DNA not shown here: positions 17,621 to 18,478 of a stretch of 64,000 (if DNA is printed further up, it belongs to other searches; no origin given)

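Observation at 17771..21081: Orphan ATP-synthase delta/OSCP-like gene translationally coupled to a 917-aa DUF2339-type membrane protein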

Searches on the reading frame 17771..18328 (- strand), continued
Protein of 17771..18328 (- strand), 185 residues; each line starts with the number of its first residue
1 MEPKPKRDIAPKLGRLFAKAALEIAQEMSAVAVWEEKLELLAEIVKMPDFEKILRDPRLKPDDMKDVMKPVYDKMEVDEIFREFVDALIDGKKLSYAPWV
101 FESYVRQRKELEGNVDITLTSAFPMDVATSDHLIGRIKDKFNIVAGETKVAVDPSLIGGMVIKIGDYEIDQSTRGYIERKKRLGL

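Call 41: list_cluster_members(proteins=[P0130, P0131, P0132, P0133, P0134, P0135, P0142, P0145, P0161, P0168])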
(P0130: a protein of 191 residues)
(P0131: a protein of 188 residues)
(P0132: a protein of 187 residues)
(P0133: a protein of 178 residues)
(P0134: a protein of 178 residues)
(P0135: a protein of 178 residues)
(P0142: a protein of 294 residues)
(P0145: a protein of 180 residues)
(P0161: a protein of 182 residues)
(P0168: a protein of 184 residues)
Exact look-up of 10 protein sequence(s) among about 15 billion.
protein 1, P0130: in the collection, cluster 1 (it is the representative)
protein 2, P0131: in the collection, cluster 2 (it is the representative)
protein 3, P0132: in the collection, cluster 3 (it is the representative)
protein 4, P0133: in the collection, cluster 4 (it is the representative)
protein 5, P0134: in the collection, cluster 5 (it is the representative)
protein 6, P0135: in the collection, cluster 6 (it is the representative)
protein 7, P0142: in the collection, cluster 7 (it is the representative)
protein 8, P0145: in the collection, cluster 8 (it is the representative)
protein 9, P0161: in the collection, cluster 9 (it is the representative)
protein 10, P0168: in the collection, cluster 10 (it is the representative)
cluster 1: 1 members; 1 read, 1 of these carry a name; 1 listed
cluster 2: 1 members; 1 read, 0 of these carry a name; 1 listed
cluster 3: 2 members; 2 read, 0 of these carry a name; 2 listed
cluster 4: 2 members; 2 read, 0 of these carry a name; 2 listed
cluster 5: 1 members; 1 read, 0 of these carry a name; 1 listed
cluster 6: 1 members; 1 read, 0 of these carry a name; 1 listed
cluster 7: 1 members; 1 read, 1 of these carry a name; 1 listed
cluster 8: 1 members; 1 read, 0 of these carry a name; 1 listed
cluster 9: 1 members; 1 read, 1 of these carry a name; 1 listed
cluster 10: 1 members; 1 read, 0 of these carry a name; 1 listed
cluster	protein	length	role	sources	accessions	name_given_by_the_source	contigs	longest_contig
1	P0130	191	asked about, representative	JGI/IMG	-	F-type H+-transporting ATPase subunit delta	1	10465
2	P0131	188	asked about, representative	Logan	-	-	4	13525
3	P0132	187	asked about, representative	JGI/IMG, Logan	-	-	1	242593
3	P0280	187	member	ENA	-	-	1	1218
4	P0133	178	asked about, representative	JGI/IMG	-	-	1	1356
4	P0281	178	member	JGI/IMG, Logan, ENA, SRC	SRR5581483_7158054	-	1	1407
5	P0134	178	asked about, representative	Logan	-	-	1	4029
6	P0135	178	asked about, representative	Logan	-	-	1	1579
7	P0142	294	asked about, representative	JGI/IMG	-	F-type H+-transporting ATPase subunit delta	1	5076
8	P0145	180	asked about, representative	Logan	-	-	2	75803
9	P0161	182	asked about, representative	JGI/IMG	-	F-type H+-transporting ATPase subunit delta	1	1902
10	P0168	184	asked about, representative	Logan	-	-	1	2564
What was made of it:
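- Tried and rejected: Cluster names for the nearest representatives gave no taxonomy (call 41).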

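Call 44: find_homologous_proteins(query=A4, max_evalue=0.00001)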
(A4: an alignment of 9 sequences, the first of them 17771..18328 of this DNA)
Query A4 (9 sequences) (185 aa, profile of the alignment): 201 proteins with E <= 0.00001 among 5527 candidates; the best 120 are listed.
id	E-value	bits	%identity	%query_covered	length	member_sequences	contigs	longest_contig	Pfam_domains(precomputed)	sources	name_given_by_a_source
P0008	8.8e-90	317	53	98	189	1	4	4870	PF00213.24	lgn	-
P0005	8.6e-85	301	91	100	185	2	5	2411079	PF00213.24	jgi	jgi:F-type H+-transporting ATPase subunit delta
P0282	2.0e-83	297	50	98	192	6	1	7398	PF00213.24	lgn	-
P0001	3.4e-83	296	96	100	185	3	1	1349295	PF00213.24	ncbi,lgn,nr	ncbi:MAG: F0F1 ATP synthase subunit delta [bacterium]|nr:F0F1 ATP synthase subunit delta [bacterium]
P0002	3.5e-83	296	95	100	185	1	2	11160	PF00213.24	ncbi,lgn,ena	-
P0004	1.1e-82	294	92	100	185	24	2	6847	PF00213.24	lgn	-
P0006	2.2e-82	293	92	100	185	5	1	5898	PF00213.24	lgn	-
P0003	4.8e-82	292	94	100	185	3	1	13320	PF00213.24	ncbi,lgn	-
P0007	5.7e-82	292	69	98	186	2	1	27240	PF00213.24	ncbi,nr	ncbi:MAG TPA: F0F1 ATP synthase subunit delta [Patescibacteria group bacterium]|nr:F0F1 ATP synthase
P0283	3.5e-81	289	40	98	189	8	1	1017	PF00213.24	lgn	-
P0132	4.2e-78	279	40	96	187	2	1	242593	PF00213.24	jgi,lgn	-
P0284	2.5e-77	277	38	98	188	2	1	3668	PF00213.24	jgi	jgi:F-type H+-transporting ATPase subunit delta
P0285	1.4e-75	271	41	96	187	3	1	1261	PF00213.24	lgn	-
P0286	1.7e-75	271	40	96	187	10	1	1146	PF00213.24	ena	-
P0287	7.7e-75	269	49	98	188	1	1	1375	PF00213.24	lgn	-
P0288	1.7e-74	268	42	96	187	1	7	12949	PF00213.24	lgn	-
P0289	2.2e-74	267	45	98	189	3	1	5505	PF00213.24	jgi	-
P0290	2.8e-74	267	39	98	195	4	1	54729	PF00213.24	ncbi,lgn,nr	ncbi:MAG: F0F1 ATP synthase subunit delta [Alphaproteobacteria bacterium]|nr:MAG: F0F1 ATP synthase 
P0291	1.0e-73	265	38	96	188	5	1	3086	PF00213.24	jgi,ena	-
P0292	2.8e-73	264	37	98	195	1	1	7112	PF00213.24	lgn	-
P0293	4.3e-73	263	39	98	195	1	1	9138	PF00213.24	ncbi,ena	ncbi:MAG: F0F1 ATP synthase subunit delta [Alphaproteobacteria bacterium]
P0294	6.5e-73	262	38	98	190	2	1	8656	PF00213.24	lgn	-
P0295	1.3e-72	261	38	96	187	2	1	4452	PF00213.24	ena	-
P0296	4.3e-72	260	38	98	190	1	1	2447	PF00213.24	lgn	-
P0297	5.3e-72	259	39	96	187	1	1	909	PF00213.24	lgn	-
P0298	1.7e-71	258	42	98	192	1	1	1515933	PF00213.24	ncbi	-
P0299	2.2e-71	257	40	98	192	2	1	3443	PF00213.24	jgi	jgi:F-type H+-transporting ATPase subunit delta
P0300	3.9e-71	257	38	97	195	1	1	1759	PF00213.24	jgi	jgi:F-type H+-transporting ATPase subunit delta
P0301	7.7e-70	252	38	99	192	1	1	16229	PF00213.24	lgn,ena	-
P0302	1.4e-69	252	39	96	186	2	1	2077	PF00213.24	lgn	-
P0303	5.7e-69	250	40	98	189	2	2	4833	PF00213.24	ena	-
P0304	8.7e-68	246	37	98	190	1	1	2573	PF00213.24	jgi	-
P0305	9.4e-68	246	33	98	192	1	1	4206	PF00213.24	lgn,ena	-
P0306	1.2e-67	245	35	98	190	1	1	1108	PF00213.24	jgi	-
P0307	1.4e-67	245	36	98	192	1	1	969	PF00213.24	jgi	jgi:F-type H+-transporting ATPase subunit delta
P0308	5.1e-66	240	38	98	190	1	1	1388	PF00213.24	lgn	-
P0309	5.1e-65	237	40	98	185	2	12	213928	PF00213.24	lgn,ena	-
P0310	6.6e-63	230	38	96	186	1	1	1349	PF00213.24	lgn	-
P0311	8.6e-40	154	35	89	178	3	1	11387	PF00213.24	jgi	jgi:F-type H+-transporting ATPase subunit delta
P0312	5.8e-39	152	33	90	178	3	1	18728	PF00213.24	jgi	jgi:F-type H+-transporting ATPase subunit delta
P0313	9.5e-37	144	31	90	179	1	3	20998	PF00213.24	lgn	-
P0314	7.0e-36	142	30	91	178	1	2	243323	PF00213.24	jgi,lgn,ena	-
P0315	1.5e-35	141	34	89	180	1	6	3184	PF00213.24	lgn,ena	-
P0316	1.0e-34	138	28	90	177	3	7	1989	PF00213.24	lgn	-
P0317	1.0e-34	138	32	90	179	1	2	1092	PF00213.24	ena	-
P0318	1.5e-34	137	29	90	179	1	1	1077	PF00213.24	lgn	-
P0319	6.6e-34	135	31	90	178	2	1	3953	PF00213.24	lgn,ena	-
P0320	7.3e-34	135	32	90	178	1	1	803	PF00213.24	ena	-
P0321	7.6e-34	135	31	90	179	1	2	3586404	PF00213.24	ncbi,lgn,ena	-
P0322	8.9e-34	135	29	90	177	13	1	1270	PF00213.24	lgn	-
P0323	3.5e-33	133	33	90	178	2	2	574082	PF00213.24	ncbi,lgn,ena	-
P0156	4.4e-33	133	33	90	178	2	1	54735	PF00213.24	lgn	-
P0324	8.2e-33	132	33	91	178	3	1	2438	PF00213.24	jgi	-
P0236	1.4e-32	131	25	92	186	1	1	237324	PF00213.24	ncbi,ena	-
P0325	1.5e-32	131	28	88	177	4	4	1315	PF00213.24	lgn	-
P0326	2.0e-32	130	30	90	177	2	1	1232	PF00213.24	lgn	-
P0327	2.1e-32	130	26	90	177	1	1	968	PF00213.24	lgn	-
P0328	3.1e-32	130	30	90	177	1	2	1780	PF00213.24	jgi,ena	-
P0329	3.2e-32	130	29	90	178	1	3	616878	PF00213.24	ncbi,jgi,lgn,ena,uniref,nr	ncbi:MAG: F0F1 ATP synthase subunit delta [SAR86 cluster bacterium]|uniref:ATP synthase subunit delt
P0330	5.2e-32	129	24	84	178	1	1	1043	PF00213.24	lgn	-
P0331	7.2e-32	129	26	90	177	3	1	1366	PF00213.24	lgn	-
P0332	7.7e-32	128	26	90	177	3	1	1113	PF00213.24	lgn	-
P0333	1.2e-31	128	25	90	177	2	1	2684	PF00213.24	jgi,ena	jgi:F-type H+-transporting ATPase subunit delta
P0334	1.3e-31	128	30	90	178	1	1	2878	PF00213.24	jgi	-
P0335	1.5e-31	128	30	90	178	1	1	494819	PF00213.24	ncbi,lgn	-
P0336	2.0e-31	127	26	90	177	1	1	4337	PF00213.24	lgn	-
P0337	3.0e-31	127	30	90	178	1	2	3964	PF00213.24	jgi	jgi:F-type H+-transporting ATPase subunit delta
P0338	3.1e-31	127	30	90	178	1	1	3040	PF00213.24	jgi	-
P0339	3.3e-31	126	26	90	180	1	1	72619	PF00213.24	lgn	-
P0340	4.7e-31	126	31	90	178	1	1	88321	PF00213.24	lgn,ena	-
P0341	4.8e-31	126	29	89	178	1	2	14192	PF00213.24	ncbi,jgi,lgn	-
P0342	5.9e-31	126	33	90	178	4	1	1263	PF00213.24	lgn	-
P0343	6.6e-31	125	28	88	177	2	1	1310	PF00213.24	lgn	-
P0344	6.6e-31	125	32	92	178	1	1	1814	PF00213.24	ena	-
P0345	1.0e-30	125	31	90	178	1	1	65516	PF00213.24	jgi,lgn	jgi:F-type H+-transporting ATPase subunit delta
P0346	1.0e-30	125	25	88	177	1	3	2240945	PF00213.24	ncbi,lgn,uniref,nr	ncbi:F0F1 ATP synthase subunit delta [Neisseria animalis]|uniref:ATP synthase subunit delta n=1 Tax=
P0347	1.1e-30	125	27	81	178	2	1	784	PF00213.24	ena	-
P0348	1.2e-30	125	33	90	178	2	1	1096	PF00213.24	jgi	jgi:F-type H+-transporting ATPase subunit delta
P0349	1.4e-30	124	32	90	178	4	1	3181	PF00213.24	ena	-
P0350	1.4e-30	124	31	95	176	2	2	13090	PF00213.24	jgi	jgi:F-type H+-transporting ATPase subunit delta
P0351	1.4e-30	124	31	90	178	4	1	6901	PF00213.24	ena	-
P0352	1.6e-30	124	27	91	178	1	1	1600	PF00213.24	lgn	-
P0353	2.2e-30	124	32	91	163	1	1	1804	PF00213.24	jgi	jgi:F-type H+-transporting ATPase subunit delta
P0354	2.2e-30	124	29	90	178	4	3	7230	PF00213.24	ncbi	-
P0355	2.3e-30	124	33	90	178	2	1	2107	PF00213.24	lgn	-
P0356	2.7e-30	123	31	90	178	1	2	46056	PF00213.24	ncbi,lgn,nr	ncbi:MAG TPA: F0F1 ATP synthase subunit delta [Pseudomonadales bacterium]|nr:F0F1 ATP synthase subun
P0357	9.7e-30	122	25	90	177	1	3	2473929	PF00213.24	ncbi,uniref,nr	ncbi:F0F1 ATP synthase subunit delta [Bergeriella denitrificans]|uniref:ATP synthase subunit delta n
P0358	1.5e-29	121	34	90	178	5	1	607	PF00213.24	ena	-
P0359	1.6e-29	121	32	90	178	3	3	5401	PF00213.24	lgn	-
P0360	1.8e-29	121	24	90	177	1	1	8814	PF00213.24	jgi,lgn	jgi:F-type H+-transporting ATPase subunit delta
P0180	2.1e-29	121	30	90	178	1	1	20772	PF00213.24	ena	-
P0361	2.3e-29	120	30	90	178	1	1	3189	PF00213.24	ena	-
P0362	2.4e-29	120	28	91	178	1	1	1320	PF00213.24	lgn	-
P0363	2.5e-29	120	30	90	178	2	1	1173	PF00213.24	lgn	-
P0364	2.7e-29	120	31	79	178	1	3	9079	PF00213.24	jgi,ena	-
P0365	2.8e-29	120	27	90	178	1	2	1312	PF00213.24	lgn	-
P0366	2.9e-29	120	29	90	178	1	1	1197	PF00213.24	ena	-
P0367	3.0e-29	120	26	90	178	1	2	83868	PF00213.24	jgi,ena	jgi:F-type H+-transporting ATPase subunit delta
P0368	3.4e-29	120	31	90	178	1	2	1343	PF00213.24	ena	-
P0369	3.6e-29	120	28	88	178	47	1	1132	PF00213.24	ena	-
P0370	3.6e-29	120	28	88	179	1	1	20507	PF00213.24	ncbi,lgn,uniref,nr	ncbi:F0F1 ATP synthase subunit delta [Stenoxybacter acetivorans]|uniref:F0F1 ATP synthase subunit de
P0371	3.7e-29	120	31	90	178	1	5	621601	PF00213.24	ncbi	ncbi:MAG: F0F1 ATP synthase subunit delta [Agarilytica sp.]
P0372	3.8e-29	120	28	90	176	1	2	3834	PF00213.24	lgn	-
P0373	4.9e-29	119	31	91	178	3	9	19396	PF00213.24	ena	-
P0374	6.3e-29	119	30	91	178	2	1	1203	PF00213.24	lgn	-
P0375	7.7e-29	119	30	90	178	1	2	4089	PF00213.24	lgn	-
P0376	8.0e-29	119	31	90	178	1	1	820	PF00213.24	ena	-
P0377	8.1e-29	119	30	91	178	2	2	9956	PF00213.24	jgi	jgi:F-type H+-transporting ATPase subunit delta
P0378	1.1e-28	118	26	91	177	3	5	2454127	PF00213.24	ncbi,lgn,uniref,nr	ncbi:ATP synthase subunit delta [Bibersteinia trehalosi USDA-ARS-USMARC-188]|uniref:ATP synthase sub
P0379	1.2e-28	118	38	50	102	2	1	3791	PF00213.24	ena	-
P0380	1.6e-28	118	28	79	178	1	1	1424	PF00213.24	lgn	-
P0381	1.6e-28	118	28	90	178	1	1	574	PF00213.24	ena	-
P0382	2.3e-28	117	33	90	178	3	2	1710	PF00213.24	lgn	-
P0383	4.6e-28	116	22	90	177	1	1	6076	PF00213.24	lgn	-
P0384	4.8e-28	116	32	90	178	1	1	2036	PF00213.24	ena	-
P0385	7.6e-28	115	32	90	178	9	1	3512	PF00213.24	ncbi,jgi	jgi:F-type H+-transporting ATPase subunit delta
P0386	9.7e-28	115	26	91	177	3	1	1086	PF00213.24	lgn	-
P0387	1.1e-27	115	31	90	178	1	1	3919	PF00213.24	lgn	-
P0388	1.3e-27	115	30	91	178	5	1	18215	PF00213.24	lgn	-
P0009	1.4e-27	115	32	90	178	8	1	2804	PF00213.24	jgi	jgi:F-type H+-transporting ATPase subunit delta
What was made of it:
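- Tried and rejected: I searched the 120 listed hits of call 44 for a second delta cluster sharing a 'longest contig' length (2411079, 1349295, 1515933) and found none.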

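Call 46: find_encoding_contigs(protein=P0132, flank=10000, max_places=1)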
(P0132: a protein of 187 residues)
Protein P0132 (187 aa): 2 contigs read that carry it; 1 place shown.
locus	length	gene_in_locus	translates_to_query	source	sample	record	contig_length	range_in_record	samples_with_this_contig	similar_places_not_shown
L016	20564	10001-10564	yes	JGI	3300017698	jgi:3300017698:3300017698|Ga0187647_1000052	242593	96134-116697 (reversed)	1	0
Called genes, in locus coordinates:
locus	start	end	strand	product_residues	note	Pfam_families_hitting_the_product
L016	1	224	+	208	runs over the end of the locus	-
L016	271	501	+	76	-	-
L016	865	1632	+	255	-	-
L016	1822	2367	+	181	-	-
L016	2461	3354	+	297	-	PF03009:GDPD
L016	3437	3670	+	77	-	-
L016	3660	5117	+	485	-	PF13687:DUF4153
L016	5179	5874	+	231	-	PF00072:Response_reg, PF00486:Trans_reg_C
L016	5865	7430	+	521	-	PF00512:HisKA, PF02518:HATPase_c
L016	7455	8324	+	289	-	PF01755:Glyco_transf_25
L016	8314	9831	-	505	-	PF00669:Flagellin_N, PF13385:Laminin_G_3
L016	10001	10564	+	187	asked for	PF00213:OSCP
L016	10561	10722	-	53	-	-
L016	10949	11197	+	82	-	-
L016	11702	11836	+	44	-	-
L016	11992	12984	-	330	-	PF00589:Phage_integrase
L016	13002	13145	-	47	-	-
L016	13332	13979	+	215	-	PF13443:HTH_26 (weak), PF00717:Peptidase_S24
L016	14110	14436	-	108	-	-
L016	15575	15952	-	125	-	PF08139:LPAM_1 (weak)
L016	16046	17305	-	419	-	PF00817:IMS, PF11799:IMS_C, PF13438:DUF4113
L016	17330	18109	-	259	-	-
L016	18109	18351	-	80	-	-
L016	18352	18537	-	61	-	-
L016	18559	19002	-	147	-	PF00717:Peptidase_S24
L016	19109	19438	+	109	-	-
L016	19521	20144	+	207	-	PF13451:zf_Tbcl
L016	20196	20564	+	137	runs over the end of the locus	-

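Call 47: find_encoding_contigs(protein=P0309, flank=10000, max_places=2)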
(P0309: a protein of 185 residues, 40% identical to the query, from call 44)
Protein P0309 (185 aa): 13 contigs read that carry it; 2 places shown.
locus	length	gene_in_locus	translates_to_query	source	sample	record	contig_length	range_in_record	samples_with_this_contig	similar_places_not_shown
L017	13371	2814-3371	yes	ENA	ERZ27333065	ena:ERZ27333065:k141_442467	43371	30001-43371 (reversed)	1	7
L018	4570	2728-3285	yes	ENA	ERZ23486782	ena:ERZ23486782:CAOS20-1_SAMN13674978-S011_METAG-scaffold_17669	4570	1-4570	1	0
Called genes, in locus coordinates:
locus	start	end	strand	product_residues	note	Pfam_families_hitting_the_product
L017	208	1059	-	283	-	-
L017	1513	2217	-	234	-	-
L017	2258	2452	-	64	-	-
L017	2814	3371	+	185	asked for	PF00213:OSCP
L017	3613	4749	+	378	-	-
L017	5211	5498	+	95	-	-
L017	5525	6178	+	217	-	PF00005:ABC_tran, PF02463:SMC_N (faint), PF13304:AAA_21 (faint)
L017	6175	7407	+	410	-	PF12704:MacB_PCD, PF02687:FtsX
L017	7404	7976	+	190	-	PF11736:DUF3299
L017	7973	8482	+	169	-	PF11736:DUF3299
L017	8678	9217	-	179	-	PF01467:CTP_transf_like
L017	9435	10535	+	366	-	PF01266:DAO (faint), PF01494:FAD_binding_3, PF03486:HI0933_like (faint), PF01494:FAD_binding_3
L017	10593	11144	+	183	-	-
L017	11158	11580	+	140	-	-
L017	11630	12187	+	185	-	-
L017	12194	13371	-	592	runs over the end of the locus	PF00939:Na_sulph_symp, PF03600:CitMHS, PF02080:TrkA_C, PF00939:Na_sulph_symp, PF03600:CitMHS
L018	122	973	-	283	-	-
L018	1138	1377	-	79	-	-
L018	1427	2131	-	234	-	-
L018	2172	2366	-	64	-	-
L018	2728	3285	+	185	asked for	PF00213:OSCP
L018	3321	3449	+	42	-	-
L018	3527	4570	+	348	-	?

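Call 53: find_encoding_contigs(protein=P0303, flank=10000, max_places=2)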
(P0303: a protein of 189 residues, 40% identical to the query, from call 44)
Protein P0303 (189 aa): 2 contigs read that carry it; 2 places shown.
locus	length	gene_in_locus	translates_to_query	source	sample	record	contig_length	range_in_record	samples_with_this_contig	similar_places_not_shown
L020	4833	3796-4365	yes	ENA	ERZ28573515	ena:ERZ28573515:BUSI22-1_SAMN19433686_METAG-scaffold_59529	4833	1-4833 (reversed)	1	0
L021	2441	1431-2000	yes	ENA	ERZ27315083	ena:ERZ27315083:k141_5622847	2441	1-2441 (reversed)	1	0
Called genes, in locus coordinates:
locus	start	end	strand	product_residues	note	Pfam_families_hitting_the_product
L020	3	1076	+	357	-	?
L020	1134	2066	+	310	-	-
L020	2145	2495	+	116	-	-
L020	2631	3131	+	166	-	-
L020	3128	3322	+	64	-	-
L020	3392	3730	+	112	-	PF12797:Fer4_2 (faint), PF12837:Fer4_6 (faint), PF13237:Fer4_10 (weak), PF12800:Fer4_4 (faint), PF12838:Fer4_7 (weak), PF13187:Fer4_9 (weak), PF00037:Fer4 (weak), PF11953:DUF3470, +1 more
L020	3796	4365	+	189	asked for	PF00213:OSCP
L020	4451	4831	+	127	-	?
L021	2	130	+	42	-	?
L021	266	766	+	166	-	-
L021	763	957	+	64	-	-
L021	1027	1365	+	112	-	PF12797:Fer4_2 (faint), PF12837:Fer4_6 (faint), PF13237:Fer4_10 (weak), PF12800:Fer4_4 (faint), PF12838:Fer4_7 (weak), PF13187:Fer4_9 (weak), PF00037:Fer4 (weak), PF11953:DUF3470, +1 more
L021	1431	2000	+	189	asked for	PF00213:OSCP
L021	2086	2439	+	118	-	?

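Call 59: find_related_loci(query=A5, collection=metagenome_contigs, flank=6000)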
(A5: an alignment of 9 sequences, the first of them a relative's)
Query A5 (185 aa) in metagenome_contigs; peptide patterns used: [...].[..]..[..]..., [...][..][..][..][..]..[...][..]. (x = any residue, [..] = any of these).
208 stretches matched a pattern; 2 encode a relative of the query (tblastn E <= 1e-3); 2 distinct loci.
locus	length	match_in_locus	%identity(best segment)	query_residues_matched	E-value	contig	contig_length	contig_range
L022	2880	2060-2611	53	1-184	3e-66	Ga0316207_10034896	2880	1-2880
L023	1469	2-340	64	72-184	2e-48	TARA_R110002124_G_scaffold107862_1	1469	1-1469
